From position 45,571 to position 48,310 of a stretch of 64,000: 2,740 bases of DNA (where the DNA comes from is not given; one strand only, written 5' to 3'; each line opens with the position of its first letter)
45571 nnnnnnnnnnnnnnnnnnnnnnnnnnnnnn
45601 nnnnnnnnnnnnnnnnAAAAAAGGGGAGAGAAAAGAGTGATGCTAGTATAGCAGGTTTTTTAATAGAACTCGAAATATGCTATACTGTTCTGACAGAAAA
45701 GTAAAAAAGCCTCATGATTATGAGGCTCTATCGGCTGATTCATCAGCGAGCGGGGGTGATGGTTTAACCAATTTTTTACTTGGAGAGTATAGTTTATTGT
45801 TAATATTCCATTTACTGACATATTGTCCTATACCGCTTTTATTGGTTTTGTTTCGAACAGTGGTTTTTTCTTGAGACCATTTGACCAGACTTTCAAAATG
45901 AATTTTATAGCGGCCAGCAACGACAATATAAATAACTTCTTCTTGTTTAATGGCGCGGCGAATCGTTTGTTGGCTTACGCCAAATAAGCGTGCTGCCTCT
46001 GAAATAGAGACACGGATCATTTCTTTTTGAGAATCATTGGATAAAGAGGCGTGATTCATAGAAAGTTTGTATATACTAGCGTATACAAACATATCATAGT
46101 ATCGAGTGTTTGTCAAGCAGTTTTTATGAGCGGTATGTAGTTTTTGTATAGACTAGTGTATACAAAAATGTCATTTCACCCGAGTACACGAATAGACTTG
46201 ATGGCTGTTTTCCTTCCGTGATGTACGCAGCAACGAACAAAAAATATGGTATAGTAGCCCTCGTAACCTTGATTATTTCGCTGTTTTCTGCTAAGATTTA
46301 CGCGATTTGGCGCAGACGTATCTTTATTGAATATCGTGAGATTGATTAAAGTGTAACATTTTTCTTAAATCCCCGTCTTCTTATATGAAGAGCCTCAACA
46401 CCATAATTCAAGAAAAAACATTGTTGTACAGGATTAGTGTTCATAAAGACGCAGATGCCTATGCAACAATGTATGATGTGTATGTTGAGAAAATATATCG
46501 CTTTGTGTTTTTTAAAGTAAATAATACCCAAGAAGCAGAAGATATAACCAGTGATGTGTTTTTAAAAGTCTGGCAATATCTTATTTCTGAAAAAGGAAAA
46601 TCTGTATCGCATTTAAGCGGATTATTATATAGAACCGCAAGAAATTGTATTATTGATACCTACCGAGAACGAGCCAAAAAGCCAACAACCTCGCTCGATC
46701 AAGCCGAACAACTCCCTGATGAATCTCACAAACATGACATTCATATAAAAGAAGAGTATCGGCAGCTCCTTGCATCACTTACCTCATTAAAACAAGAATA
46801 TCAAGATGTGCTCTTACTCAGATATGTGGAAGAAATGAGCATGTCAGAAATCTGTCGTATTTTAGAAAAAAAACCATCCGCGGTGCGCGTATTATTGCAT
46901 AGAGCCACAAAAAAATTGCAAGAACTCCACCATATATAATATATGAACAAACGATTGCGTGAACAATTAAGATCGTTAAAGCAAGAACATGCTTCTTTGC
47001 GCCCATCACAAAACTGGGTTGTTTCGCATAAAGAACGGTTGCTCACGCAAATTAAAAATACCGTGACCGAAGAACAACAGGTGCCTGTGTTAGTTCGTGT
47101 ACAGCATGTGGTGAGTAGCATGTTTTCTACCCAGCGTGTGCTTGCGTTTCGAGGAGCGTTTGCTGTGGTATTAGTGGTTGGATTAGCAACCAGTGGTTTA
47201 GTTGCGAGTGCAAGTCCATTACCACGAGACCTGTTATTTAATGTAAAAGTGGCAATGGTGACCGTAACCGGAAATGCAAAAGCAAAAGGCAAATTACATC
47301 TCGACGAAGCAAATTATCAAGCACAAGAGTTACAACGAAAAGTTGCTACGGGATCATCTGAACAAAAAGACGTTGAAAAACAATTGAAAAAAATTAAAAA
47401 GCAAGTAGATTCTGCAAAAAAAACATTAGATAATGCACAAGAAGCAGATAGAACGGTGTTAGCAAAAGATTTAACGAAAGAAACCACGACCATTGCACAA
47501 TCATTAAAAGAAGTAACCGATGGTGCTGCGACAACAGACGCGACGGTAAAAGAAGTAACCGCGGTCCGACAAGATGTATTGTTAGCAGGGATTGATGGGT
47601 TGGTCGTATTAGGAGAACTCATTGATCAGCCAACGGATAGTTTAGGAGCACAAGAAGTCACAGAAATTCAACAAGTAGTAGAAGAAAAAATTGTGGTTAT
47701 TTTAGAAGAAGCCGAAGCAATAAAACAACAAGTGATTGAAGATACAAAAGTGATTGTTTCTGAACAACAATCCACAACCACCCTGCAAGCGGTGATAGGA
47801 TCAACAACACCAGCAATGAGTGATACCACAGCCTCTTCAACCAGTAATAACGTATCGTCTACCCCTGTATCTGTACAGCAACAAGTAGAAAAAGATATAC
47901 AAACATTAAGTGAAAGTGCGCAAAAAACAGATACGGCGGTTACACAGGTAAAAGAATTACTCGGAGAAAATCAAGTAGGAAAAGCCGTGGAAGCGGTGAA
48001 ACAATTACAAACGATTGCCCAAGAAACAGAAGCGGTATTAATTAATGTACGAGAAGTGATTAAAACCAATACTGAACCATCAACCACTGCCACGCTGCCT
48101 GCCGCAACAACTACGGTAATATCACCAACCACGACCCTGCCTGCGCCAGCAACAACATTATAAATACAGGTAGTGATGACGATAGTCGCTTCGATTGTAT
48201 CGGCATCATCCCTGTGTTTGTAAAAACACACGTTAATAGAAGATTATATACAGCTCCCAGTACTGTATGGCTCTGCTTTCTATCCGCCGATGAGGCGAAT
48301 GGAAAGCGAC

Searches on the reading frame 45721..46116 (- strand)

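Call 72: search_protein_families(library=pfam, proteins=[window:45721-46116:-], max_evalue=0.001)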
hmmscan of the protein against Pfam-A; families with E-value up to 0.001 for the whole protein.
window:45721-46116:- (132 aa): 8 families
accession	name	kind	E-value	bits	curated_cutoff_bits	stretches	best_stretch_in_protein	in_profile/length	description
PF12728.13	HTH_17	-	2e-07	31.6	27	1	37-82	3-48/51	Helix-turn-helix domain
PF13518.12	HTH_28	-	6.3e-06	26.6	25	1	36-59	13-36/52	Helix-turn-helix domain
PF08220.18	HTH_DeoR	-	0.00029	21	21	1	36-56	15-35/57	DeoR-like helix-turn-helix domain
PF05225.22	HTH_psq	-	0.00032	20.8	20.4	0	36-58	17-39/45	helix-turn-helix, Psq domain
PF13384.12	HTH_23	-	0.00048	20.3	24.6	1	35-58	17-40/50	Homeodomain-like domain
PF00376.29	MerR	-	0.00054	20.2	28.2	1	37-54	1-18/38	MerR family regulatory protein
PF13542.12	HTH_Tnp_ISL3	-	0.00055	19.8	27.4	0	34-58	25-49/51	Helix-turn-helix domain of transposase family ISL3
PF07453.19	NUMOD1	-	0.001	19.7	22.8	0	37-56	18-37/37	NUMOD1 domain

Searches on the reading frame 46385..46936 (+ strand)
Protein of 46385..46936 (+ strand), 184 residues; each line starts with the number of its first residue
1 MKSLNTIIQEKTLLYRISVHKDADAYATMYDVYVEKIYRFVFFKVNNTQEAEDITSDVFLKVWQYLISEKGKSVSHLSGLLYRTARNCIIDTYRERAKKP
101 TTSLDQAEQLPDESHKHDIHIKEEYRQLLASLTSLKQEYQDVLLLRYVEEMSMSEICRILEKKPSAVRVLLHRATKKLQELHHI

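Call 72: search_protein_families(library=pfam, proteins=[window:46385-46936:+], max_evalue=0.001)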
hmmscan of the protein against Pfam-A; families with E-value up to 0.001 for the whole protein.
window:46385-46936:+ (184 aa): 3 families
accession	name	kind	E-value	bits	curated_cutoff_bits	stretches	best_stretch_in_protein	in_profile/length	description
PF08281.18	Sigma70_r4_2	-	4.6e-13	49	25.7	1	126-178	2-54/54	Sigma-70, region 4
PF04542.20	Sigma70_r2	-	6e-09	36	24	1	29-97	1-69/71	Sigma-70 region 2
PF04545.22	Sigma70_r4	-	1.8e-07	31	24.1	1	132-180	2-50/50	Sigma-70, region 4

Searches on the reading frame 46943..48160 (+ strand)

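Call 72: search_protein_families(library=pfam, proteins=[window:46943-48160:+], max_evalue=0.001)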
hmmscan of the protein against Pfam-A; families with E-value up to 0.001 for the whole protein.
window:46943-48160:+ (406 aa): 1 family
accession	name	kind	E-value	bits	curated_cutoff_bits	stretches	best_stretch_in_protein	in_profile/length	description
PF24627.1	PUMA_CC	-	0.00098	19.5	30.1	1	120-167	10-57/74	PUMA coiled-coil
